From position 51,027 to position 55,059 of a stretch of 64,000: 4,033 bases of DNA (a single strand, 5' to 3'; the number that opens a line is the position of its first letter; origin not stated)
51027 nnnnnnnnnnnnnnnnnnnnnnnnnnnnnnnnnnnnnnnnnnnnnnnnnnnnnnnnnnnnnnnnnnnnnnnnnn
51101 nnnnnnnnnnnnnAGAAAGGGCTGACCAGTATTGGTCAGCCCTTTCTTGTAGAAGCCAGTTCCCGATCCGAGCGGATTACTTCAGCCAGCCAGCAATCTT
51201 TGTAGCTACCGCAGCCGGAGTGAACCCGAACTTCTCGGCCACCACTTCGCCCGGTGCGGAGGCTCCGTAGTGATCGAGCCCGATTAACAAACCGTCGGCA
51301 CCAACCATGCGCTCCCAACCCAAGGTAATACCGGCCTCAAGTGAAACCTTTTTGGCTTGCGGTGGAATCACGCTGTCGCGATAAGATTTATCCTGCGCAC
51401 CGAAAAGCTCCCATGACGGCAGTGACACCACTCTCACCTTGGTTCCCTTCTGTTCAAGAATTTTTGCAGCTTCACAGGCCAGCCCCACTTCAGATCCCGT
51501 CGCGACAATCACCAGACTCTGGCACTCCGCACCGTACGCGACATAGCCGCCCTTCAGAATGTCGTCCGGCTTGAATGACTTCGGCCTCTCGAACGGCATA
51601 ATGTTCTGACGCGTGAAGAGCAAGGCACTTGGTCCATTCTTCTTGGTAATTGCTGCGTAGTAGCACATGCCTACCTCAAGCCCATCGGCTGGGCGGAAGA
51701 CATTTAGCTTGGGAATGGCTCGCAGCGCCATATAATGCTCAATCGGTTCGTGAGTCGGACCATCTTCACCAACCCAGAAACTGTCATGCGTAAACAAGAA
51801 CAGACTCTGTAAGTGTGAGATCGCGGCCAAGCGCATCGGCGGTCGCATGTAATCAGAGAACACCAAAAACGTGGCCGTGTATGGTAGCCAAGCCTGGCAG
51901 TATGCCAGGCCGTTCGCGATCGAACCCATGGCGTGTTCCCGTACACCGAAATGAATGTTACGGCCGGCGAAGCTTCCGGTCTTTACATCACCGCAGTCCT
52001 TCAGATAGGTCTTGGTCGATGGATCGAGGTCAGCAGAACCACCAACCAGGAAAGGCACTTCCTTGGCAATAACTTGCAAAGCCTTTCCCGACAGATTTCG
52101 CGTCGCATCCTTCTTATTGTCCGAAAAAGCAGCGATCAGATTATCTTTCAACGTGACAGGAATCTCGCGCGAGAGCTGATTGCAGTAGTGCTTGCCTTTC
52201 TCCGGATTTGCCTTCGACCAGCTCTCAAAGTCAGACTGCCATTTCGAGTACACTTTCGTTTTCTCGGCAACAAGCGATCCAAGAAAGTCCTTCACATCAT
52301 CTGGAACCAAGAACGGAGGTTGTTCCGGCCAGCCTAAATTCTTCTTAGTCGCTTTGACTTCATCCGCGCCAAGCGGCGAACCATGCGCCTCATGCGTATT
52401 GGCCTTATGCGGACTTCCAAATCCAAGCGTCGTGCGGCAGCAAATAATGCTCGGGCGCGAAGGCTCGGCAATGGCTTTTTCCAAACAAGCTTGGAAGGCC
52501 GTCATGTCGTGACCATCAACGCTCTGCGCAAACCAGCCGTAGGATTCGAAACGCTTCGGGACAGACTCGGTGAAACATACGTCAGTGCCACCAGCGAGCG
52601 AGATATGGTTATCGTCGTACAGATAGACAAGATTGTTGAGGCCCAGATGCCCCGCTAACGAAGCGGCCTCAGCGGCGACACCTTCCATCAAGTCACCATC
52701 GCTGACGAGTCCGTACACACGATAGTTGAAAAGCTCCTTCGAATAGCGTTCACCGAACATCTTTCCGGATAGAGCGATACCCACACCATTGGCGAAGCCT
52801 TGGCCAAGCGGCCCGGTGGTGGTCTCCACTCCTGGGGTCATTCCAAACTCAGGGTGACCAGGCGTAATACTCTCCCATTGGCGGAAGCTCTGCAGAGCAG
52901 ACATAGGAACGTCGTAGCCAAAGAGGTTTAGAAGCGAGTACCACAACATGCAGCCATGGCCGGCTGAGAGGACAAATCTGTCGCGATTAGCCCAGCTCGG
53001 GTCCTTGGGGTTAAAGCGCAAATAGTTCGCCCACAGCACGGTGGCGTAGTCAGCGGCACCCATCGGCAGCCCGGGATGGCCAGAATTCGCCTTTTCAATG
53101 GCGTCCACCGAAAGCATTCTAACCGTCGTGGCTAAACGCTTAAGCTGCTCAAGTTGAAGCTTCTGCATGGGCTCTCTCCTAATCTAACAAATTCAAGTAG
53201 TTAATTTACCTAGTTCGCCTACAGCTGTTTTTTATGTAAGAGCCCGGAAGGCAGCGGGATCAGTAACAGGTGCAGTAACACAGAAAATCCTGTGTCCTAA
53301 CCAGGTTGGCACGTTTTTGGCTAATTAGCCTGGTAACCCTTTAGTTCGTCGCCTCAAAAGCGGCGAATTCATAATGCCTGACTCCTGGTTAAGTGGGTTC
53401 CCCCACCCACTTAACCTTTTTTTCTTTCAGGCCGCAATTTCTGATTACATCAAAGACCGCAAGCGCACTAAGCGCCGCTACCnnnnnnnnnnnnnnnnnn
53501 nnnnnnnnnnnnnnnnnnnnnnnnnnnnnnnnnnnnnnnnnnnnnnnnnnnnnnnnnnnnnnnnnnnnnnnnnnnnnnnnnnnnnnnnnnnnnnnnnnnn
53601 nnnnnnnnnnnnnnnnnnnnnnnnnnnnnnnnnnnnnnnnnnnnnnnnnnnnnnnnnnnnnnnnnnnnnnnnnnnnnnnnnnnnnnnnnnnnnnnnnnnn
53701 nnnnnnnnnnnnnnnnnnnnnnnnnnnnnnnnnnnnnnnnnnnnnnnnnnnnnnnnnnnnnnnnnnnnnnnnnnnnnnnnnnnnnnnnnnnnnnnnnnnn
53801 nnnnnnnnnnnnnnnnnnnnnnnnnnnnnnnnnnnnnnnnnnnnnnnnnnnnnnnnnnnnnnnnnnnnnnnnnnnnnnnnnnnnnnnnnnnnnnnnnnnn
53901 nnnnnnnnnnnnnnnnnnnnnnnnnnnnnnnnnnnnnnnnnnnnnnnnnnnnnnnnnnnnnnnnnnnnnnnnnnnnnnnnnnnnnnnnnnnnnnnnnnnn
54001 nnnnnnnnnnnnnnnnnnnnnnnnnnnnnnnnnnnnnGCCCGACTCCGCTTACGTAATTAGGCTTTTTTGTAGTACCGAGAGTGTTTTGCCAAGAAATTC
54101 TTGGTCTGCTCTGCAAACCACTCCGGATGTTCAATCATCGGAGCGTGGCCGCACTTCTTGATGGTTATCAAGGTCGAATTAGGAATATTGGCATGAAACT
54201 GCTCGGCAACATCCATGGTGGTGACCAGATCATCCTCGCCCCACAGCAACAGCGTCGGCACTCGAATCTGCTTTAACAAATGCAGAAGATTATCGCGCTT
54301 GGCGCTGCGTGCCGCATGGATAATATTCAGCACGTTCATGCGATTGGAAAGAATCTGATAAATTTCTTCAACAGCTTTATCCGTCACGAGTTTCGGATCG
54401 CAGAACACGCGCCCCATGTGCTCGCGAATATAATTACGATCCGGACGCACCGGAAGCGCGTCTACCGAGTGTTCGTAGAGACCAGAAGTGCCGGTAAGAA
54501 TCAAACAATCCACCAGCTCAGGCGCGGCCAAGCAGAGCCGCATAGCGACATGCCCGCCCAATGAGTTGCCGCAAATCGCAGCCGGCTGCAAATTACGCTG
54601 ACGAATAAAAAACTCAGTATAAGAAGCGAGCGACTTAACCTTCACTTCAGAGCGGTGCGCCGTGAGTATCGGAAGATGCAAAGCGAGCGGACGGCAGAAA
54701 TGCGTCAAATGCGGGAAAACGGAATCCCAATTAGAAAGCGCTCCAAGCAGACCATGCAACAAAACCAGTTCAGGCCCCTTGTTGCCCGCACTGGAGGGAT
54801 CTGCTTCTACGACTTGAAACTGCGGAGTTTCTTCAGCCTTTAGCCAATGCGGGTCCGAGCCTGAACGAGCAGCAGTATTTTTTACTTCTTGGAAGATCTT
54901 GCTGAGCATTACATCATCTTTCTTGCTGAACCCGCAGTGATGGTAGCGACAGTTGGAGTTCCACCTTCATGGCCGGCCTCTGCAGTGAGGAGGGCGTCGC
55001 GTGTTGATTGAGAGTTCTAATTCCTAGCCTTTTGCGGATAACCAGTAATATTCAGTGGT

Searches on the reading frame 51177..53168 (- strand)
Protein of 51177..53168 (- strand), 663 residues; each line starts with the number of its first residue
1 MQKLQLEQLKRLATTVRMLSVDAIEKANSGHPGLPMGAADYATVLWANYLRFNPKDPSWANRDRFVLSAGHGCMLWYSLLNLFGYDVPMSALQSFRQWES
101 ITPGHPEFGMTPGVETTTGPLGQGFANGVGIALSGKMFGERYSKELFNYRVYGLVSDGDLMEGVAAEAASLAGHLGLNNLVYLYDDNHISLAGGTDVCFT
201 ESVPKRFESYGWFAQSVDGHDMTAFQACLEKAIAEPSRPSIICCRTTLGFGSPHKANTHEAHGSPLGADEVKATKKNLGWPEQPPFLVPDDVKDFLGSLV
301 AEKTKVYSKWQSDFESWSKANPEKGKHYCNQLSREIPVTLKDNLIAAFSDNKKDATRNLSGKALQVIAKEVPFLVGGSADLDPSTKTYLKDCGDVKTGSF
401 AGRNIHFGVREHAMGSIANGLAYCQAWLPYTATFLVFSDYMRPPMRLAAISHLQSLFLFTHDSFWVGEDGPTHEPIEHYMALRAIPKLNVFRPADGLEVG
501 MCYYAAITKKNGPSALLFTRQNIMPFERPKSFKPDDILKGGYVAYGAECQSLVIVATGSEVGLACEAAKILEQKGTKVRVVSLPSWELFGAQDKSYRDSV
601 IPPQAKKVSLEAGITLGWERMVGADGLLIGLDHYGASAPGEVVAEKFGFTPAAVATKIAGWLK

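Call 7: search_protein_families(library=pfam, proteins=[window:51177-53168:-], max_evalue=0.001)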
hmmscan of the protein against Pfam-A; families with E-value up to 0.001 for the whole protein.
window:51177-53168:- (663 aa): 5 families
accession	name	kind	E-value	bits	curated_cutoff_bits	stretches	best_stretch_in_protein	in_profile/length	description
PF00456.26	Transketolase_N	-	1.3e-126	422.6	22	1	10-337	3-334/334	Transketolase, thiamine diphosphate binding domain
PF02779.29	Transket_pyr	-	2.5e-44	151.4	27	1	355-523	4-172/174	Transketolase, pyrimidine binding domain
PF22613.1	Transketolase_C_1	-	3.1e-36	124.4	27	1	540-650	1-113/113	Transketolase-like TK C-terminal domain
PF02780.25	Transketolase_C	-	5e-09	36.6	25.9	1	547-654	7-124/124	Transketolase, C-terminal domain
PF13292.11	DXP_synthase_N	-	0.00018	21.3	21.2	0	2-192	11-176/274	1-deoxy-D-xylulose-5-phosphate synthase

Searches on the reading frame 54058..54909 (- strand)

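Call 7: search_protein_families(library=pfam, proteins=[window:54058-54909:-], max_evalue=0.001)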
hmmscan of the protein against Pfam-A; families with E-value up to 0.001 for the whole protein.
window:54058-54909:- (283 aa): 5 families
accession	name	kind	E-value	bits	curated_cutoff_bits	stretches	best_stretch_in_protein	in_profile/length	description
PF00561.26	Abhydrolase_1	-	6.3e-19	69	25.8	2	191-262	174-245/245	alpha/beta hydrolase fold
PF12697.13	Abhydrolase_6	-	1.5e-15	58.9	26.3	1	48-267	1-216/217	Alpha/beta hydrolase family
PF12146.15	Hydrolase_4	-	8.7e-13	48.6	27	1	91-260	59-237/239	Serine aminopeptidase, S33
PF00975.26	Thioesterase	-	1.2e-05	26.1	26.4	1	49-269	4-222/226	Thioesterase domain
PF03096.20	Ndr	-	1.5e-05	24.3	23.3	1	165-273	166-276/283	Ndr family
